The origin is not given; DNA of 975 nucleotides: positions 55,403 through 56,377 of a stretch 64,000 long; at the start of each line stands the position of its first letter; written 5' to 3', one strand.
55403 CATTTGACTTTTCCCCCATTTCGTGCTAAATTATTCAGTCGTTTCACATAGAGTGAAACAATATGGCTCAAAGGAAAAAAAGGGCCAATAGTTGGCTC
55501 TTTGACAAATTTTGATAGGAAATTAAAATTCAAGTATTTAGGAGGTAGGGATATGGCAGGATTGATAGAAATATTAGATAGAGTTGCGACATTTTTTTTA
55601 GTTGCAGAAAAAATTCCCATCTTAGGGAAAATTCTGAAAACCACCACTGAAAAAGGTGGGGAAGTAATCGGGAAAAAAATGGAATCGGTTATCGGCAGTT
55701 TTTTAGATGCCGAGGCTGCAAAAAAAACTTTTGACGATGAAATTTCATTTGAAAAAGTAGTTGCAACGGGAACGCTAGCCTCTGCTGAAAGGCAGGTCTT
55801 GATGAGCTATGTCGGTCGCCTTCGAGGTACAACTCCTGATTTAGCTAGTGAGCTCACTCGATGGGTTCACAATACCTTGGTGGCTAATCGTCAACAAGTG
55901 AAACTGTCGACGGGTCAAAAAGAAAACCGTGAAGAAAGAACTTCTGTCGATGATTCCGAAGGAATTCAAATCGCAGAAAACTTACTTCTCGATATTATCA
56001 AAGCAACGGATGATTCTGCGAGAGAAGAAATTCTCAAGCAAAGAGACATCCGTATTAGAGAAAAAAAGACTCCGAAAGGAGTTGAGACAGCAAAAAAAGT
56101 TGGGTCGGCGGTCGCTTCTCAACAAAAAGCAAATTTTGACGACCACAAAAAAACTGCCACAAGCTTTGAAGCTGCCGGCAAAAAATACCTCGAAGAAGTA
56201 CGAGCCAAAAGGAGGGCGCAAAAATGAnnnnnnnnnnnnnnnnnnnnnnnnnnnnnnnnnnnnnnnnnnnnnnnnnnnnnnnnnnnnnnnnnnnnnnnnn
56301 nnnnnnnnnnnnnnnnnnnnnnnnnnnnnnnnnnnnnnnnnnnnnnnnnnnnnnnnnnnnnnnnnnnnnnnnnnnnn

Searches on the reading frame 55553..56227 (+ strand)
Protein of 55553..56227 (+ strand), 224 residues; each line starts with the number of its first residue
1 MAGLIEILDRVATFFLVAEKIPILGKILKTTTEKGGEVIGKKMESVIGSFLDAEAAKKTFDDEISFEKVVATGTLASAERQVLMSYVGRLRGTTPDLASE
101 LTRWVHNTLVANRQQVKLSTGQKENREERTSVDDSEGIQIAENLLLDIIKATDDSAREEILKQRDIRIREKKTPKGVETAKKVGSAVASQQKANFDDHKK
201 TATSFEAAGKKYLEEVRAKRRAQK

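Call 5: search_protein_families(library=pfam, proteins=[window:55553-56227:+], max_evalue=0.1)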
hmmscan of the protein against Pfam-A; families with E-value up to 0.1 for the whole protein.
window:55553-56227:+ (224 aa): 0 families

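Call 6: search_protein_families(library=padloc, proteins=[window:55553-56227:+], max_evalue=0.1)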
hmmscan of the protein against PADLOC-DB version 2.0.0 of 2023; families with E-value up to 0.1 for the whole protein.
window:55553-56227:+ (224 aa): 0 families

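Call 7: search_protein_families(library=phrogs, proteins=[window:55553-56227:+], max_evalue=1)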
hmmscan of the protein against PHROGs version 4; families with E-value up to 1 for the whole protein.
window:55553-56227:+ (224 aa): 2 families
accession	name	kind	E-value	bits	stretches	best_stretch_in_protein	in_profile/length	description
phrog_15850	-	unknown function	0.16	12.8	1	63-148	6-91/129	-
phrog_7296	-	unknown function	0.38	11.8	1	118-168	15-64/172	-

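Call 8: search_protein_families(library=ncbifam, proteins=[window:55553-56227:+], max_evalue=1)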
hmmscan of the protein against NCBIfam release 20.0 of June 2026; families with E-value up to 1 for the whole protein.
window:55553-56227:+ (224 aa): 1 family
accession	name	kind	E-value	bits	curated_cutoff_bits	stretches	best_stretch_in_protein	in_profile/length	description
NF004844.0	PRK06195.1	equivalog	0.0074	15.7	373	1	60-138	217-292/309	DNA polymerase III subunit epsilon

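Call 16: find_homologous_proteins(query=window:55553-56227:+, max_evalue=0.01)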
Query window:55553-56227:+ (224 aa): 1 proteins with E <= 0.01 among 710 candidates.
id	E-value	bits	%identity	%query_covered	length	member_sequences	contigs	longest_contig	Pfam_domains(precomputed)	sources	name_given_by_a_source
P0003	2.2e-133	460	100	100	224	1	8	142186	-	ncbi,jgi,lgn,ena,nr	ncbi:MAG TPA: hypothetical protein DCS28_03565 [Candidatus Moranbacteria bacterium]|nr:hypothetical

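Call 23: find_encoding_contigs(protein=P0003, flank=6000, max_places=8)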
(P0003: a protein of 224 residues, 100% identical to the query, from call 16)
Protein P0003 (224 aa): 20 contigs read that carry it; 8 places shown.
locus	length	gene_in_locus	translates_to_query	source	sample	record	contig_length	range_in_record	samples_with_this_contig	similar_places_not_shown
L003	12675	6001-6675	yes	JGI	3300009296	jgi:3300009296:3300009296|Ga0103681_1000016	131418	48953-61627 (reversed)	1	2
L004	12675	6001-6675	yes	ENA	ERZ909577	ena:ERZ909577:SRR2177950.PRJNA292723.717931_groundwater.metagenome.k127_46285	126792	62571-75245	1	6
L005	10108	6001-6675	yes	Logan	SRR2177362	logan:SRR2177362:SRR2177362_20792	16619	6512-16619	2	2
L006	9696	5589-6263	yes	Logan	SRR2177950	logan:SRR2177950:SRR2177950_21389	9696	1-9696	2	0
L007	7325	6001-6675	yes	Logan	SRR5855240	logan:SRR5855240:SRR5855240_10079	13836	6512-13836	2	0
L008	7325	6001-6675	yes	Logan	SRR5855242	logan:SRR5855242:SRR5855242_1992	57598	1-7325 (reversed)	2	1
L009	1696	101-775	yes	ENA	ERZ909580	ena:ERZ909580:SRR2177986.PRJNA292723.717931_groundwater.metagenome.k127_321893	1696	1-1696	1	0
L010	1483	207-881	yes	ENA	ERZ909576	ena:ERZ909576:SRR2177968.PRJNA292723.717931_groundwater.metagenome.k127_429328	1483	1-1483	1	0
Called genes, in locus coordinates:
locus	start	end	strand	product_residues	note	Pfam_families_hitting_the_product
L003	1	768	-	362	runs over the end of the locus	PF00154:RecA_N, PF06745:ATPase (faint), PF08423:Rad51, PF27531:MT3502_N (weak), PF01637:ATPase_2 (weak), PF02283:CobU (faint), PF21096:RecA_C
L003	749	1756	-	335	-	PF13413:HTH_25, PF09136:Glucodextran_B (weak), PF13464:RodZ_C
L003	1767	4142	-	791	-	PF13491:FtsK_4TM, PF17854:FtsK_alpha, PF01580:FtsK_SpoIIIE, PF09397:FtsK_gamma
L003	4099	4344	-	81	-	-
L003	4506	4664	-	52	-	-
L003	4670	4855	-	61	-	PF08843:AbiEii (weak)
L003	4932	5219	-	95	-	PF08843:AbiEii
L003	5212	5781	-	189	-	-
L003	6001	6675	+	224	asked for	-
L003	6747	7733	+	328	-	-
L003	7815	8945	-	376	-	PF13173:AAA_14, PF13635:DUF4143, PF08279:HTH_11 (weak)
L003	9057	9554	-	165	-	PF18895:T4SS_pilin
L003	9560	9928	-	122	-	PF18895:T4SS_pilin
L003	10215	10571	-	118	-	PF18895:T4SS_pilin (weak)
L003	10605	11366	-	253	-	PF04956:TrbC (weak), PF18895:T4SS_pilin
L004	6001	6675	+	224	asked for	-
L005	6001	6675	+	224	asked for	-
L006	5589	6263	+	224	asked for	-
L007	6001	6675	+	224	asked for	-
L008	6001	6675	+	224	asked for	-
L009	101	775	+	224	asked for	-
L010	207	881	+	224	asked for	-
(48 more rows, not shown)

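Call 41: search_solved_structures(query=A1, max_evalue=10)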
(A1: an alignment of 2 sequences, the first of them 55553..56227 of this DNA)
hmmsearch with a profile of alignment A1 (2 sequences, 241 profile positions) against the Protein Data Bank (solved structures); distinct sequences matched with E-value up to 10: 0.

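Call 46: search_dna_similar(query=window:55553-56227:+, collection=phages, mode=protein, max_evalue=0.1)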
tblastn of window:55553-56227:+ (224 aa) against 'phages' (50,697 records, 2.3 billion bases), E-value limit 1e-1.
No match.

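Call 49: find_related_loci(query=A1, collection=viral_contigs, flank=8000)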
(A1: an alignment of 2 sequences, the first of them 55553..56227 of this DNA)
Query A1 (224 aa) in viral_contigs; peptide patterns used: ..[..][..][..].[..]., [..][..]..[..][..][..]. (x = any residue, [..] = any of these).
233 stretches matched a pattern, but none encodes a relative of the query by tblastn (E <= 1e-3).

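Call 77: find_homologous_proteins(query=A7, max_evalue=0.001)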
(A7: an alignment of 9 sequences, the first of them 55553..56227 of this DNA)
Query A7 (9 sequences) (224 aa, profile of the alignment): 26 proteins with E <= 0.001 among 8000 candidates.
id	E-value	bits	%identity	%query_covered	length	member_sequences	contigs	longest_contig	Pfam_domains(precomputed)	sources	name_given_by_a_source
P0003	1.5e-68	249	100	100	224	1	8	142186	-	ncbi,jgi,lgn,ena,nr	ncbi:MAG TPA: hypothetical protein DCS28_03565 [Candidatus Moranbacteria bacterium]|nr:hypothetical 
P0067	7.4e-46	175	28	13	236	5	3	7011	-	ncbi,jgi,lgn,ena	-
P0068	1.7e-37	148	34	13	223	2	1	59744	-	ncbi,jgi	ncbi:MAG: hypothetical protein WC022_01455 [Parcubacteria group bacterium]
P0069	1.6e-28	118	31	13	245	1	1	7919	-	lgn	-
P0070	2.1e-16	79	27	22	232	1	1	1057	-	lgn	-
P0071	2.8e-14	72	-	-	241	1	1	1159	-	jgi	jgi:hypothetical protein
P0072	1.7e-13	69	25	21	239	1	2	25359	-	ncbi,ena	-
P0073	3.2e-12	65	40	7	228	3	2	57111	-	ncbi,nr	ncbi:MAG TPA: hypothetical protein DCS08_04360 [Candidatus Moranbacteria bacterium]|nr:hypothetical 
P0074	4.1e-12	65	-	-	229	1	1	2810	-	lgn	-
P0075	1.1e-11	63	-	-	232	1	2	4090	-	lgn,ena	-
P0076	1.6e-11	63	-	-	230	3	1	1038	-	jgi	jgi:hypothetical protein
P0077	3.3e-11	62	-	-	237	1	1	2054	-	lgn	-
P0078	4.6e-11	61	-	-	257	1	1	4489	-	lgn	-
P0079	1.1e-10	60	-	-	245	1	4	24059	-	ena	-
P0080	2.1e-10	59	-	-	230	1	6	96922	-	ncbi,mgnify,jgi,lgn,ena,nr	ncbi:MAG TPA: hypothetical protein PLB52_02880 [Candidatus Moranbacteria bacterium]|mgnify:CR=1 FL=1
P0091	9.7e-4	37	-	-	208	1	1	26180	-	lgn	-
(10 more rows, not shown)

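Call 80: find_encoding_contigs(protein=P0080, flank=10000, max_places=2)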
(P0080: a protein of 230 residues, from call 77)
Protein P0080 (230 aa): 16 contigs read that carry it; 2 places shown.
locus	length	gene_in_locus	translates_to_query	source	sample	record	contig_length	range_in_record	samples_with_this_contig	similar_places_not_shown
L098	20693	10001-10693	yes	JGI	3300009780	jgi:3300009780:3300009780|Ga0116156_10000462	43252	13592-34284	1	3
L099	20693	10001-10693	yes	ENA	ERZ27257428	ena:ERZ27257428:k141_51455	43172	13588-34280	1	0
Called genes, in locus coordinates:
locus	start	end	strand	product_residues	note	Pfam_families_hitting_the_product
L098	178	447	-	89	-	PF21699:TM1266-like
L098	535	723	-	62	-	-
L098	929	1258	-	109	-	-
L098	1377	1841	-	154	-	PF00293:NUDIX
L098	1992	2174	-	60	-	-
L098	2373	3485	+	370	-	PF13439:Glyco_transf_4, PF20706:GT4-conflict, PF00534:Glycos_transf_1, PF13692:Glyco_trans_1_4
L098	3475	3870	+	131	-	PF05635:23S_rRNA_IVP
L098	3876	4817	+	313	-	PF13177:DNA_pol3_delta2, PF00004:AAA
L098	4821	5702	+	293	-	PF08478:POTRA_1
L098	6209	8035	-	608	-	PF13231:PMT_2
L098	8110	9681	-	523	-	PF02366:PMT, PF13231:PMT_2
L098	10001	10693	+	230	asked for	-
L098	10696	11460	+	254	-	-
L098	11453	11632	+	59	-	-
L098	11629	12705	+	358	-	-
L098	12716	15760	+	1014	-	-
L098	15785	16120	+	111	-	PF18908:DUF5663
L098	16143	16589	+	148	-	-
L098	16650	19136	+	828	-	PF26449:DUF8128, PF10412:TrwB_AAD_bind (faint), PF12696:TraG-D_C (faint)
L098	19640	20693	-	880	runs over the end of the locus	-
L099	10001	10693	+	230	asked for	-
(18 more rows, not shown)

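Call 81: find_encoding_contigs(protein=P0073, flank=10000, max_places=2)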
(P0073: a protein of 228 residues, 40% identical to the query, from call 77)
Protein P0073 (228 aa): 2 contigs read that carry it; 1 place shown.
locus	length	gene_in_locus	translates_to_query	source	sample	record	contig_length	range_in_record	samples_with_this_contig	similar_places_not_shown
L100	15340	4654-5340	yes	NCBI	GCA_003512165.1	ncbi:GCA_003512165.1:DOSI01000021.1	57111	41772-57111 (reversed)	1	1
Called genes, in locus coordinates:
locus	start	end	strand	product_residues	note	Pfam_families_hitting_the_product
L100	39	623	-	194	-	PF00574:CLP_protease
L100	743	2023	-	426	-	PF05697:Trigger_N, PF00254:FKBP_C, PF05698:Trigger_C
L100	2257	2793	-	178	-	PF00719:Pyrophosphatase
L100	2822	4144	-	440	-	PF08529:NusA_N, PF00575:S1, PF13184:KH_NusA_1st, PF26594:KH_NusA_2nd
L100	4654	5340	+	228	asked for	-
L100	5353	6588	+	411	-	-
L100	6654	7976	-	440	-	PF18895:T4SS_pilin (weak)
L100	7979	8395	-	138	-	PF18895:T4SS_pilin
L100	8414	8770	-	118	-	PF18895:T4SS_pilin (weak)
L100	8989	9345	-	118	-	PF18895:T4SS_pilin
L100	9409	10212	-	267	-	PF04956:TrbC (weak), PF18895:T4SS_pilin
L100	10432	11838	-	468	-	PF01547:SBP_bac_1, PF13416:SBP_bac_8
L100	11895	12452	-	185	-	PF01728:FtsJ (weak), PF01209:Ubie_methyltran, PF05175:MTS (weak), PF13847:Methyltransf_31, PF08241:Methyltransf_11, PF08242:Methyltransf_12, PF13649:Methyltransf_25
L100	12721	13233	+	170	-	PF14584:DUF4446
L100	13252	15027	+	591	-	PF04760:IF2_N, PF00009:GTP_EFTU, PF01926:MMR_HSR1, PF14578:GTP_EFTU_D4 (faint), PF22042:EF-G_D2, PF03144:GTP_EFTU_D2 (faint), PF11987:IF-2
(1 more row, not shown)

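Call 90: predict_structure(alignment_id=A8)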
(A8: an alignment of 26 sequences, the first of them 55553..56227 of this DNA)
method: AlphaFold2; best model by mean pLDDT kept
length: 224 residues; sequences in the alignment: 26
mean_pLDDT: 55.5   pTM: 0.25
mean pLDDT of the five models: 55.5, 54.7, 51.1, 49.2, 46.4
residues with pLDDT >= 90: 19; 70-90: 19; 50-70: 80; < 50: 106
segments of 3 or more residues with pLDDT < 50: 19-37, 42-44, 46-75, 86-95, 112-137, 173-178
pLDDT, mean of each block of 10 residues (from residue 1): 58 59 45 45 43 38 40 47 49 45 54 47 40 46 54 53 63 48 67 78 88 97 95
secondary structure, 60 per line:
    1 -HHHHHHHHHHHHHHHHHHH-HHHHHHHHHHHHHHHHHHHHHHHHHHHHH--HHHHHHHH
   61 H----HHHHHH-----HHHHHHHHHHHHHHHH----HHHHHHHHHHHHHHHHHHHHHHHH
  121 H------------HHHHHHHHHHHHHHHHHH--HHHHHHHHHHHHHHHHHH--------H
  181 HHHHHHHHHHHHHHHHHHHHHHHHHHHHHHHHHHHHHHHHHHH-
elements in order: H2-20 H22-50 H53-61 H66-71 H77-92 H97-121 H134-151 H154-171 H180-223

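Call 103: find_encoding_contigs(protein=P0072, flank=10000, max_places=1)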
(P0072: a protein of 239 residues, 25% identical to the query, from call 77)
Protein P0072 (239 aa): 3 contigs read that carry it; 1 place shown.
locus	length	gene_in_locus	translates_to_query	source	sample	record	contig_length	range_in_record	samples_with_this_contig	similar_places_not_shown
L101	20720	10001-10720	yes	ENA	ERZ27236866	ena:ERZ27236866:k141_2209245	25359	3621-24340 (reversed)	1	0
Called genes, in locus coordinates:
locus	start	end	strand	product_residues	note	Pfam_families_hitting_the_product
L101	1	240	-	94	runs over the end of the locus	PF18291:HU-HIG, PF00216:Bac_DNA_binding, PF14908:HU-CCDC81_euk_1 (weak)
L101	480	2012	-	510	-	PF12072:RNase_Y_N, PF00013:KH_1, PF22891:KH_PNO1_2nd (weak), PF01966:HD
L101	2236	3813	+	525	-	PF01676:Metalloenzyme, PF06415:iPGM_N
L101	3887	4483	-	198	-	PF00574:CLP_protease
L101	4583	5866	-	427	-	PF05697:Trigger_N, PF00254:FKBP_C, PF05698:Trigger_C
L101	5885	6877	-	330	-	PF01368:DHH, PF02833:DHHA2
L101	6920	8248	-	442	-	PF08529:NusA_N, PF00575:S1 (weak), PF13184:KH_NusA_1st, PF26594:KH_NusA_2nd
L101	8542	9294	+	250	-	-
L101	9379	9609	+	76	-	-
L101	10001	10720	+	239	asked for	-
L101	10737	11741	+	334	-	-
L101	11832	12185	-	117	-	PF18895:T4SS_pilin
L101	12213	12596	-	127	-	PF18895:T4SS_pilin (weak)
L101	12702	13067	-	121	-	PF18895:T4SS_pilin (faint)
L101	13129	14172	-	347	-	PF18895:T4SS_pilin, PF04956:TrbC (weak), PF18895:T4SS_pilin (weak)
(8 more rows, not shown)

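Call 104: find_encoding_contigs(protein=P0091, flank=10000, max_places=1)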
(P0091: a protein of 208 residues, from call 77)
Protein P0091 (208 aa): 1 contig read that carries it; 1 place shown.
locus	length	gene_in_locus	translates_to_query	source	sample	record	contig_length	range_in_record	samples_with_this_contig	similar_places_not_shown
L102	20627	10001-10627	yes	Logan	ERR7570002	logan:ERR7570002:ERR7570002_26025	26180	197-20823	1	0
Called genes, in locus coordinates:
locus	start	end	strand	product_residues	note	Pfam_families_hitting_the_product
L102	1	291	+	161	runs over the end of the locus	?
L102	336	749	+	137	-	-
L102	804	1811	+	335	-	PF00022:Actin (weak), PF06723:MreB_Mbl, PF00012:HSP70, PF14450:FtsA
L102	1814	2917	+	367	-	PF13439:Glyco_transf_4, PF20706:GT4-conflict, PF00534:Glycos_transf_1, PF13692:Glyco_trans_1_4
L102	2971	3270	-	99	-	-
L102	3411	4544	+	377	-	PF13439:Glyco_transf_4, PF00534:Glycos_transf_1, PF13692:Glyco_trans_1_4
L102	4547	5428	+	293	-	PF13177:DNA_pol3_delta2, PF00004:AAA (weak)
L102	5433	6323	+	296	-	PF08478:POTRA_1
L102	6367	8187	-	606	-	PF13231:PMT_2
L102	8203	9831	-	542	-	PF13231:PMT_2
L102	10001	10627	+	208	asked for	-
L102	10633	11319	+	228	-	-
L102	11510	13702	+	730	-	-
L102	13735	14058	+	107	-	PF18908:DUF5663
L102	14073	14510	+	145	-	-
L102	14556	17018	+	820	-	PF26449:DUF8128, PF10412:TrwB_AAD_bind (faint), PF12696:TraG-D_C (faint)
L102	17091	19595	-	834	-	-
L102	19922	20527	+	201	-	-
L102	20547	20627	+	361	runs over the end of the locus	PF02646:RmuC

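Call 110: find_related_loci(query=A10, collection=metagenome_contigs, flank=8000)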
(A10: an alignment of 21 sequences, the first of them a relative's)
Query A10 (228 aa) in metagenome_contigs; peptide patterns used: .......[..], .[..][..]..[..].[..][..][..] (x = any residue, [..] = any of these).
128 stretches matched a pattern; 9 encode a relative of the query (tblastn E <= 1e-3); 9 distinct loci.
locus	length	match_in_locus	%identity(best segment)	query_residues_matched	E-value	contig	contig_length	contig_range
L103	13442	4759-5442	100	1-228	2e-153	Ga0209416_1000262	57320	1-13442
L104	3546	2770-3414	53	2-228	7e-74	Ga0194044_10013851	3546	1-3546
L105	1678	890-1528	52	1-225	2e-68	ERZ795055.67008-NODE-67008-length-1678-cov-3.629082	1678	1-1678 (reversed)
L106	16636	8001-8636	47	1-227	2e-56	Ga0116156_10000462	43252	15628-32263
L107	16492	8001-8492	54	1-163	7e-54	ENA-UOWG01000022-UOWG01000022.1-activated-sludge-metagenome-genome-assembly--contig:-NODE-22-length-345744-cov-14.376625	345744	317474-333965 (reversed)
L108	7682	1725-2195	53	1-157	5e-49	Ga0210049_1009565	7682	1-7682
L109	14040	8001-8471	53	1-157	1e-48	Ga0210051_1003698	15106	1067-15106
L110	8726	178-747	44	1-189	3e-44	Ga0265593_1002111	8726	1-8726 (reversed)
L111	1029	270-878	40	1-191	9e-46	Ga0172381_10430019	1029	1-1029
